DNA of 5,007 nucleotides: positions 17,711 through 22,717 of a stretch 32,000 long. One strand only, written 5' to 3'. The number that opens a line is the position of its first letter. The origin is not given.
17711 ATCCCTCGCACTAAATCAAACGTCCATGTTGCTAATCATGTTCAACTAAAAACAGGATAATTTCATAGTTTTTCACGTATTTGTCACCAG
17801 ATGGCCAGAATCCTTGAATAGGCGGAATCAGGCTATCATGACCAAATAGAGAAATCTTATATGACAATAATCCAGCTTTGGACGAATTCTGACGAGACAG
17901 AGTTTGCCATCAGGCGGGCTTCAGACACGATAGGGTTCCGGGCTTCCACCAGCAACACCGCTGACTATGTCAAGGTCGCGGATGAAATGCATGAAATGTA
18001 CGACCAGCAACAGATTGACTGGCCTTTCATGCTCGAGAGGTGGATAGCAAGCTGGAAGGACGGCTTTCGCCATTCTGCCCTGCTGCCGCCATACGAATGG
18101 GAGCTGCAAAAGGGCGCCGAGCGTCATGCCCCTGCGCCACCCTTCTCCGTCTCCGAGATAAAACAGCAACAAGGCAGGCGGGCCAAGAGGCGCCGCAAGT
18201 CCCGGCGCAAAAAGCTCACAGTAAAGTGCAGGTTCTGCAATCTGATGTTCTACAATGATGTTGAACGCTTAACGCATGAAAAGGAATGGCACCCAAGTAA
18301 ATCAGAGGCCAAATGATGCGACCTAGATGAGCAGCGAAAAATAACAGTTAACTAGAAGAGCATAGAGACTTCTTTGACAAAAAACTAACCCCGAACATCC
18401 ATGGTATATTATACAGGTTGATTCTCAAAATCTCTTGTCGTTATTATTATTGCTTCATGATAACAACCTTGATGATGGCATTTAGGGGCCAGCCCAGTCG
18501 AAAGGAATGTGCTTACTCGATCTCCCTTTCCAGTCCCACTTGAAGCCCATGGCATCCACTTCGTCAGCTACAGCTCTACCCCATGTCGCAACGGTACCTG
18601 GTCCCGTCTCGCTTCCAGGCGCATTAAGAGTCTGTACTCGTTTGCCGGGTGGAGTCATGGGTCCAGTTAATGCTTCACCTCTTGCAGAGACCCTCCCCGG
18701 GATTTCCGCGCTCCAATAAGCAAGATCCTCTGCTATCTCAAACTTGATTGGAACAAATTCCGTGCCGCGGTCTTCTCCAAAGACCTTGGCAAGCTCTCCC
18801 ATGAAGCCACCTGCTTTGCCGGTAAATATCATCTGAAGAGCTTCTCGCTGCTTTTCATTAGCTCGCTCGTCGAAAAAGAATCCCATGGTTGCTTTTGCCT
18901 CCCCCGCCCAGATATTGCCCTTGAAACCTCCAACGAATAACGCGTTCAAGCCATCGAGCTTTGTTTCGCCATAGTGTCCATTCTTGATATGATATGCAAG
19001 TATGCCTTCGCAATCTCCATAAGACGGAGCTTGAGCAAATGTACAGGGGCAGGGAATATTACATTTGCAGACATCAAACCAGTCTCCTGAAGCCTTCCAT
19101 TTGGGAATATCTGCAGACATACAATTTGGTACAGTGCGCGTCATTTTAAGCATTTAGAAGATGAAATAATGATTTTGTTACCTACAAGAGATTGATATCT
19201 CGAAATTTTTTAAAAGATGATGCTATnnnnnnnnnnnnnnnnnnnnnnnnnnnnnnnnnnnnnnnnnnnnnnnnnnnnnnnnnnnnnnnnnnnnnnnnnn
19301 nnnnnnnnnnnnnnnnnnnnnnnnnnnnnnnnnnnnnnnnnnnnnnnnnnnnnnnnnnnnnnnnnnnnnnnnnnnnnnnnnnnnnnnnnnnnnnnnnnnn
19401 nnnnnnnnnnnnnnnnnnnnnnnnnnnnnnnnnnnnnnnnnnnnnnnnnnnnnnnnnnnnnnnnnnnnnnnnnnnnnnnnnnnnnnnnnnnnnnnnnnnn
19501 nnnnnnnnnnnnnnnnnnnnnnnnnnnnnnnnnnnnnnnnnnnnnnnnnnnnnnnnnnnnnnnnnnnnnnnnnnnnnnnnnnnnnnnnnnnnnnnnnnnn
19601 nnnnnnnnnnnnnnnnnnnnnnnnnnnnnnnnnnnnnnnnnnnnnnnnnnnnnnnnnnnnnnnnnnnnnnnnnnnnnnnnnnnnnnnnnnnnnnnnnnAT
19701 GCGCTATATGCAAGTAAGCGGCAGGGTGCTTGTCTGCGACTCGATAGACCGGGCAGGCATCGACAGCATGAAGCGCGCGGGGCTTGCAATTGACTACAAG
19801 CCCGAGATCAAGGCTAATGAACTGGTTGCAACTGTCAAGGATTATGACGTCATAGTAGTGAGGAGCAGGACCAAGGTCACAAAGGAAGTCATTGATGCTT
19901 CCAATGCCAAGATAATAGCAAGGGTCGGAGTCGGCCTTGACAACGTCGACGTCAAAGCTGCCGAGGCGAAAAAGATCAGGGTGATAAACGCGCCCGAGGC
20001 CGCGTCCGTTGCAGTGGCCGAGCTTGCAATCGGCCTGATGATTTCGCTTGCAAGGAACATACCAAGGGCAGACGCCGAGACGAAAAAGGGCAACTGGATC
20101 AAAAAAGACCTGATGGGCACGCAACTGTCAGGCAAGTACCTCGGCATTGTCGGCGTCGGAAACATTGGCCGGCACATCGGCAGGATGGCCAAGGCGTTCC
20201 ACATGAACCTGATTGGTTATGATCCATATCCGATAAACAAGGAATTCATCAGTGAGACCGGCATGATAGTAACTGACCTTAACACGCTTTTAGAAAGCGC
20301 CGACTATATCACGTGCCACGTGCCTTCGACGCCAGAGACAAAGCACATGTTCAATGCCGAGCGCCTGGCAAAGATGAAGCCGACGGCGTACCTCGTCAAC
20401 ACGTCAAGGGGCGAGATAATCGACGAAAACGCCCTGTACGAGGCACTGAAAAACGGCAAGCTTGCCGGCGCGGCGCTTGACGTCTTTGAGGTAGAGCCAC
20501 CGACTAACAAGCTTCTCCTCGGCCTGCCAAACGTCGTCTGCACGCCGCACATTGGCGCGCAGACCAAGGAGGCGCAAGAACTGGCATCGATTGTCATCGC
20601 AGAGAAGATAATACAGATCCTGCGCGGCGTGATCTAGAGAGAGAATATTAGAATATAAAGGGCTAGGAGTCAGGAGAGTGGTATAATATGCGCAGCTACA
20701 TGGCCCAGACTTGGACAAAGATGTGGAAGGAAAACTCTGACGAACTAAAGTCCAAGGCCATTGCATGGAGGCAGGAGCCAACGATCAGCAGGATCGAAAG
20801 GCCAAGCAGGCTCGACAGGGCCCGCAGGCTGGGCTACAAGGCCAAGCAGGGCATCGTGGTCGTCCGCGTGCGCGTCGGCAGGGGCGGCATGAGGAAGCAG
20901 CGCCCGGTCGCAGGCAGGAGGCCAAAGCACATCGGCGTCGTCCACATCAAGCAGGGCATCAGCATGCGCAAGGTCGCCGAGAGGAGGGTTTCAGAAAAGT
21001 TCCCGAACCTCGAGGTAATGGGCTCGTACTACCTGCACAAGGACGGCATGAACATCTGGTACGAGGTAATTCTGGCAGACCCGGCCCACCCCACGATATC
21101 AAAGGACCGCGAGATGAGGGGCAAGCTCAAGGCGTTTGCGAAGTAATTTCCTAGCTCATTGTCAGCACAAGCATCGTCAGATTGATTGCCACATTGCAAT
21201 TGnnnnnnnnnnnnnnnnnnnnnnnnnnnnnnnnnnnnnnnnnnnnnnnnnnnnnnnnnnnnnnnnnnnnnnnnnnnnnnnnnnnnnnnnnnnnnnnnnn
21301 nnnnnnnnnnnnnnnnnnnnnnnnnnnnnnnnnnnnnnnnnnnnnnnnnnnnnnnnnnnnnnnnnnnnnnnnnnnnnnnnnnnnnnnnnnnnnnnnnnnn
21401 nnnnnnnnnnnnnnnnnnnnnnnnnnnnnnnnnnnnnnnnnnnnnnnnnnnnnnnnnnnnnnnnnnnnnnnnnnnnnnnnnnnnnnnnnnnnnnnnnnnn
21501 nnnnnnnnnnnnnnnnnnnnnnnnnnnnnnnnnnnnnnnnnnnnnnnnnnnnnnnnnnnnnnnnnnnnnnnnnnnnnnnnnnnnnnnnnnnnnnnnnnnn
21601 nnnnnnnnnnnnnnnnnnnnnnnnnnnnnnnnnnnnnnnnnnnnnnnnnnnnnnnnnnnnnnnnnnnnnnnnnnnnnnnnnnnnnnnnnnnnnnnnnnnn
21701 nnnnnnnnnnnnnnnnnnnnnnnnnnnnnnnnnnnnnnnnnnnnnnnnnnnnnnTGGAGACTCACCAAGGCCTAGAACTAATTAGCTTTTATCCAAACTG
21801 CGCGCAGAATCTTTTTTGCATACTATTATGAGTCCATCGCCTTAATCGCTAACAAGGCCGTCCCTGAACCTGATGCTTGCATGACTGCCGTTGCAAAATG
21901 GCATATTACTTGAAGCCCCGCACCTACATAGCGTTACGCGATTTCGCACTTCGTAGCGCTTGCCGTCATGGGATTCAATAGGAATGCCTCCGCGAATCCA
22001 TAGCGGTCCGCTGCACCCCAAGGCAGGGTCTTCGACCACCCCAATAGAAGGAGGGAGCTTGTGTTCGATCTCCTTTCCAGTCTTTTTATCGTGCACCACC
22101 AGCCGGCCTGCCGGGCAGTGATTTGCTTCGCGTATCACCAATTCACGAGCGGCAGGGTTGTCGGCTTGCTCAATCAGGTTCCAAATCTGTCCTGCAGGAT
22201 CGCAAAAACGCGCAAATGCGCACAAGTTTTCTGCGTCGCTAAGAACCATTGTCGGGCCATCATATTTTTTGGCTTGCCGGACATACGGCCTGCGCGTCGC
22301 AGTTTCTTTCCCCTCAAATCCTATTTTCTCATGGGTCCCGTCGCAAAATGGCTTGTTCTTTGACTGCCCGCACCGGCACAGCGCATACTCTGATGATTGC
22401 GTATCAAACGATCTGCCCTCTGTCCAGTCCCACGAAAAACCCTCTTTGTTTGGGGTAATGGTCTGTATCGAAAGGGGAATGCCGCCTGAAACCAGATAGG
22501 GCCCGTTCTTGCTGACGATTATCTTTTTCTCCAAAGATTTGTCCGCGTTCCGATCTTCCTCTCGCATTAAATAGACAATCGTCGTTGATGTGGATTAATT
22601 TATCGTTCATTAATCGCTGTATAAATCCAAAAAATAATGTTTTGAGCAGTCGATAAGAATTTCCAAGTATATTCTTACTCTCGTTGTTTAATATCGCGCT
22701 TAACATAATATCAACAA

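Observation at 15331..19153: DUF1326-DUF2182 module duplicated around a C2H2 zinc-finger gene: candidate uncharacterised metal-handling system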

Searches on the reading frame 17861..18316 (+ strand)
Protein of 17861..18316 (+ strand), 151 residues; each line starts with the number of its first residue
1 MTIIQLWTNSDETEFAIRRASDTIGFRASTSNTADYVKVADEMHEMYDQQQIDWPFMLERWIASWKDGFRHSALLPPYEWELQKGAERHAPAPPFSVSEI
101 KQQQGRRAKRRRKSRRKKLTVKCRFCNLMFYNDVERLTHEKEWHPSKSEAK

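Call 3: search_protein_families(library=pfam, proteins=[window:17861-18316:+], max_evalue=0.01)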
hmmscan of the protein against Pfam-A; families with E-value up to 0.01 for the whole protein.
window:17861-18316:+ (151 aa): 1 family
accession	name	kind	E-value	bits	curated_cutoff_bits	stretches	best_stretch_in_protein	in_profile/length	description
PF18583.6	Arnt_C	-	0.001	19.2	26.5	1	15-81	16-80/103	Aminoarabinose transferase C-terminal domain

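Call 4: search_protein_families(library=ncbifam, proteins=[window:17861-18316:+], max_evalue=0.01)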
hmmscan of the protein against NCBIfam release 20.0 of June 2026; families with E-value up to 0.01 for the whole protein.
window:17861-18316:+ (151 aa): 0 families

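Call 22: find_homologous_proteins(query=window:17861-18316:+)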
Query window:17861-18316:+ (151 aa): 7 proteins with E <= 0.001 among 27 candidates.
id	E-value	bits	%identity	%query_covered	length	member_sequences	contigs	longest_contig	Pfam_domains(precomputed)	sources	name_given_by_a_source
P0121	5.2e-99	346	100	100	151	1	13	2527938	-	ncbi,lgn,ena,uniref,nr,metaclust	ncbi:hypothetical protein [Nitrososphaera viennensis]|uniref:C2H2-type domain-containing protein n=2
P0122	4.1e-58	214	69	97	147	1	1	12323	-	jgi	jgi:hypothetical protein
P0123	1.4e-57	212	68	96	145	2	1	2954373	-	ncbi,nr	ncbi:hypothetical protein [Candidatus Nitrososphaera evergladensis]|nr:hypothetical protein [Candida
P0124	3.3e-57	211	68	100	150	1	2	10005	-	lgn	-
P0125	1.3e-56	209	66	100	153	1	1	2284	-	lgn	-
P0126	7.0e-56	206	62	100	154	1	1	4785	-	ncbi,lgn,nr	ncbi:MAG TPA: hypothetical protein VHA09_09885 [Nitrososphaera sp.]|nr:hypothetical protein [Nitroso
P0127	4.5e-43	165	53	97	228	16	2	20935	-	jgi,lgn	jgi:hypothetical protein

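Call 23: find_encoding_contigs(protein=P0123, flank=6000, max_places=2)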
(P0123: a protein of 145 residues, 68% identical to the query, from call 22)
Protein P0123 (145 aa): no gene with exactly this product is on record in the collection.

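Call 24: find_encoding_contigs(protein=P0122, flank=6000, max_places=2)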
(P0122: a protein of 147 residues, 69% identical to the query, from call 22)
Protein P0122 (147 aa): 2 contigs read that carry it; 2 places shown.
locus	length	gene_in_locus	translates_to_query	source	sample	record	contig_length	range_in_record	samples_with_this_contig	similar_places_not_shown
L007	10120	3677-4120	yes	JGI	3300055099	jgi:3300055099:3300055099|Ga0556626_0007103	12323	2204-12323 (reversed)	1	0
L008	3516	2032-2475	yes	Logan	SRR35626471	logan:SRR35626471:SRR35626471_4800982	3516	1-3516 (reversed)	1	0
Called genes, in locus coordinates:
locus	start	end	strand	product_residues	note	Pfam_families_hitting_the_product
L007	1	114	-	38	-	?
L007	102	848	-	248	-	PF13302:Acetyltransf_3, PF13420:Acetyltransf_4, PF00583:Acetyltransf_1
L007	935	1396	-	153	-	-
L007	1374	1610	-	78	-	-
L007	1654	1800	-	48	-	-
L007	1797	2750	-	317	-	PF09948:PpoB2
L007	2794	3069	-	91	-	PF07040:DUF1326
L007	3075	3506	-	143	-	PF07040:DUF1326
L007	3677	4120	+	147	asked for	-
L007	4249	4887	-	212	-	PF07040:DUF1326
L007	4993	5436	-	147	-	-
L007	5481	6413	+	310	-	PF00389:2-Hacid_dh, PF02826:2-Hacid_dh_C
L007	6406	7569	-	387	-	PF12323:HTH_OrfB_IS605, PF01385:OrfB_IS605, PF07282:Cas12f1-like_TNB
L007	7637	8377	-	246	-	-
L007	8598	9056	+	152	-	PF00827:Ribosomal_L15e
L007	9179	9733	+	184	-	-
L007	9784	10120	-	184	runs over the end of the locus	-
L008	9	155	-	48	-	-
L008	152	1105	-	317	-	PF09948:PpoB2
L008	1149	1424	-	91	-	PF07040:DUF1326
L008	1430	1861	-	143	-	PF07040:DUF1326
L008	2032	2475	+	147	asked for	-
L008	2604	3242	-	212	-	PF07040:DUF1326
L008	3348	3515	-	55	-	?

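Call 25: find_encoding_contigs(protein=P0127, flank=6000, max_places=2)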
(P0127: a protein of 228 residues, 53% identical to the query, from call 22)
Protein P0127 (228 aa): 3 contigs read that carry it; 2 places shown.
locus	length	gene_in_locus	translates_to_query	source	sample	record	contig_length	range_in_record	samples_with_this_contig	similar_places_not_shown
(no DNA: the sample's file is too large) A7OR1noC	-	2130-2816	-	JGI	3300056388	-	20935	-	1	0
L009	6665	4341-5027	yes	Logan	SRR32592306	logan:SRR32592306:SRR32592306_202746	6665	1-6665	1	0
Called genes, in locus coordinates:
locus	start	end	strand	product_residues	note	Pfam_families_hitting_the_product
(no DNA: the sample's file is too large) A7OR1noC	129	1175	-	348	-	-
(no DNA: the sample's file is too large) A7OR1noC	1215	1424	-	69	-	-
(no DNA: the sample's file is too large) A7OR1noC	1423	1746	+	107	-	-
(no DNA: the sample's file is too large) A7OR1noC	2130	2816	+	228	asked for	-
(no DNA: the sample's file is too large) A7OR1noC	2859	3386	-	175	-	-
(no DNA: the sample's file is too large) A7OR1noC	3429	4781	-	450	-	PF01546:Peptidase_M20, PF07687:M20_dimer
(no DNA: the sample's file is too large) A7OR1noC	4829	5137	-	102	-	-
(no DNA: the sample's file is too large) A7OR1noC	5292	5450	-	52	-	-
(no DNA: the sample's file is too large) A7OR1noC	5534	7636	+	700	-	PF02629:CoA_binding, PF13380:CoA_binding_2, PF13607:Succ_CoA_lig, PF19045:Ligase_CoA_2, PF13549:ATP-grasp_5, PF08442:ATP-grasp_2 (weak)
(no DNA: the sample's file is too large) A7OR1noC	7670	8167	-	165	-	PF13527:Acetyltransf_9 (faint), PF00583:Acetyltransf_1, PF13673:Acetyltransf_10, PF13508:Acetyltransf_7, PF08445:FR47 (weak)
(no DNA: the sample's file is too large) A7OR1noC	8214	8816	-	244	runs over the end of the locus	PF12773:DZR (faint), PF13240:Zn_Ribbon_1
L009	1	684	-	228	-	?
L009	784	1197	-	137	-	-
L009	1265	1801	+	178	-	PF00293:NUDIX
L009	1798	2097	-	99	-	PF01329:Pterin_4a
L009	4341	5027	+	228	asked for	-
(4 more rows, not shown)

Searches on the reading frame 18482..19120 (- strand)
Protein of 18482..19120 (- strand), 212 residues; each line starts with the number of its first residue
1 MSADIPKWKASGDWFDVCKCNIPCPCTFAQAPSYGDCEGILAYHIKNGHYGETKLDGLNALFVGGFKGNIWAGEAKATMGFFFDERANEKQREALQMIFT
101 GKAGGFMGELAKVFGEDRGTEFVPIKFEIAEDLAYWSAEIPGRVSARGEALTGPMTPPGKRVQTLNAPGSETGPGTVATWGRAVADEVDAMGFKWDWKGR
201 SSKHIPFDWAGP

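Call 3: search_protein_families(library=pfam, proteins=[window:18482-19120:-], max_evalue=0.01)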
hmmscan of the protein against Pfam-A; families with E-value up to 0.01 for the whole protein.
window:18482-19120:- (212 aa): 1 family
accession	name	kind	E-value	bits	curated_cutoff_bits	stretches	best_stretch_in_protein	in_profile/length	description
PF07040.16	DUF1326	-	3.1e-55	187.5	25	1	17-200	2-176/177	Protein of unknown function (DUF1326)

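Call 4: search_protein_families(library=ncbifam, proteins=[window:18482-19120:-], max_evalue=0.01)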
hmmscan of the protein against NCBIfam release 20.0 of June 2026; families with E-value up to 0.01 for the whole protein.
window:18482-19120:- (212 aa): 0 families

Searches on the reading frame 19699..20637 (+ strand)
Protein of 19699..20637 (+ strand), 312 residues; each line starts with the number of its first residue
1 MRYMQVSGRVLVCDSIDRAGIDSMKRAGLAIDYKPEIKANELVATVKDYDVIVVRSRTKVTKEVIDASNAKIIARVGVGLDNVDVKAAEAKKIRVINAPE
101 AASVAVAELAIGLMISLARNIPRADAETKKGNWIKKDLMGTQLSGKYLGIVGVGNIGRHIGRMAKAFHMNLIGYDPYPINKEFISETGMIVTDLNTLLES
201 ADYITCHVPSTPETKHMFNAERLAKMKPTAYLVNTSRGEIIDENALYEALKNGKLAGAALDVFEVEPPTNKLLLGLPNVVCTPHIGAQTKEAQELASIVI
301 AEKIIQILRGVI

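Call 19: search_protein_families(library=pfam, proteins=[window:19699-20637:+], max_evalue=0.001)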
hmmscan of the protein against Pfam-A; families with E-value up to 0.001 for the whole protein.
window:19699-20637:+ (312 aa): 3 families
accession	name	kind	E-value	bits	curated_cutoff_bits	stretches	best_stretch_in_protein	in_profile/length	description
PF02826.25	2-Hacid_dh_C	-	4.3e-67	225.4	25.1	1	111-286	1-178/178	D-isomer specific 2-hydroxyacid dehydrogenase, NAD binding domain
PF00389.36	2-Hacid_dh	-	4e-30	104.7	24.6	1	10-310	1-126/134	D-isomer specific 2-hydroxyacid dehydrogenase, catalytic domain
PF03446.21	NAD_binding_2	-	3.9e-05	24.2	21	1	148-254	2-111/161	NAD binding domain of 6-phosphogluconate dehydrogenase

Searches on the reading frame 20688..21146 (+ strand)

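Call 19: search_protein_families(library=pfam, proteins=[window:20688-21146:+], max_evalue=0.001)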
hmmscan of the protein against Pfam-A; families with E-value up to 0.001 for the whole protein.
window:20688-21146:+ (152 aa): 1 family
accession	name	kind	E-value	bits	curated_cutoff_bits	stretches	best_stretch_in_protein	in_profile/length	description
PF00827.22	Ribosomal_L15e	-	1.1e-49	169.2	27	1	2-143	3-147/191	Ribosomal L15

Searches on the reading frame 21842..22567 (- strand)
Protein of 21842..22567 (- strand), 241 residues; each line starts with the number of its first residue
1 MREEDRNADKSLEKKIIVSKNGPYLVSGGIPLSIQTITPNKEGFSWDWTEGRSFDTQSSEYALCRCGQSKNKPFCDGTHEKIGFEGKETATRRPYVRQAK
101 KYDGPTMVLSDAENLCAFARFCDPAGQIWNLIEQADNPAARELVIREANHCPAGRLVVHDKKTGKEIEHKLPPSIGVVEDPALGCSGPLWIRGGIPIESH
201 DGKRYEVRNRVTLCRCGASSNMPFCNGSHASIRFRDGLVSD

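Call 3: search_protein_families(library=pfam, proteins=[window:21842-22567:-], max_evalue=0.01)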
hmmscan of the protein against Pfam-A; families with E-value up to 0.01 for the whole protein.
window:21842-22567:- (241 aa): 2 families
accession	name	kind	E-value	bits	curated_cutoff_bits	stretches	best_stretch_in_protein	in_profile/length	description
PF09360.15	zf-CDGSH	-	2.6e-39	133.7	29.5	2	21-80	1-48/48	Iron-binding zinc finger CDGSH type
PF06902.16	Fer4_19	-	5.8e-08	33.1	24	1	102-160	1-63/64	Divergent 4Fe-4S mono-cluster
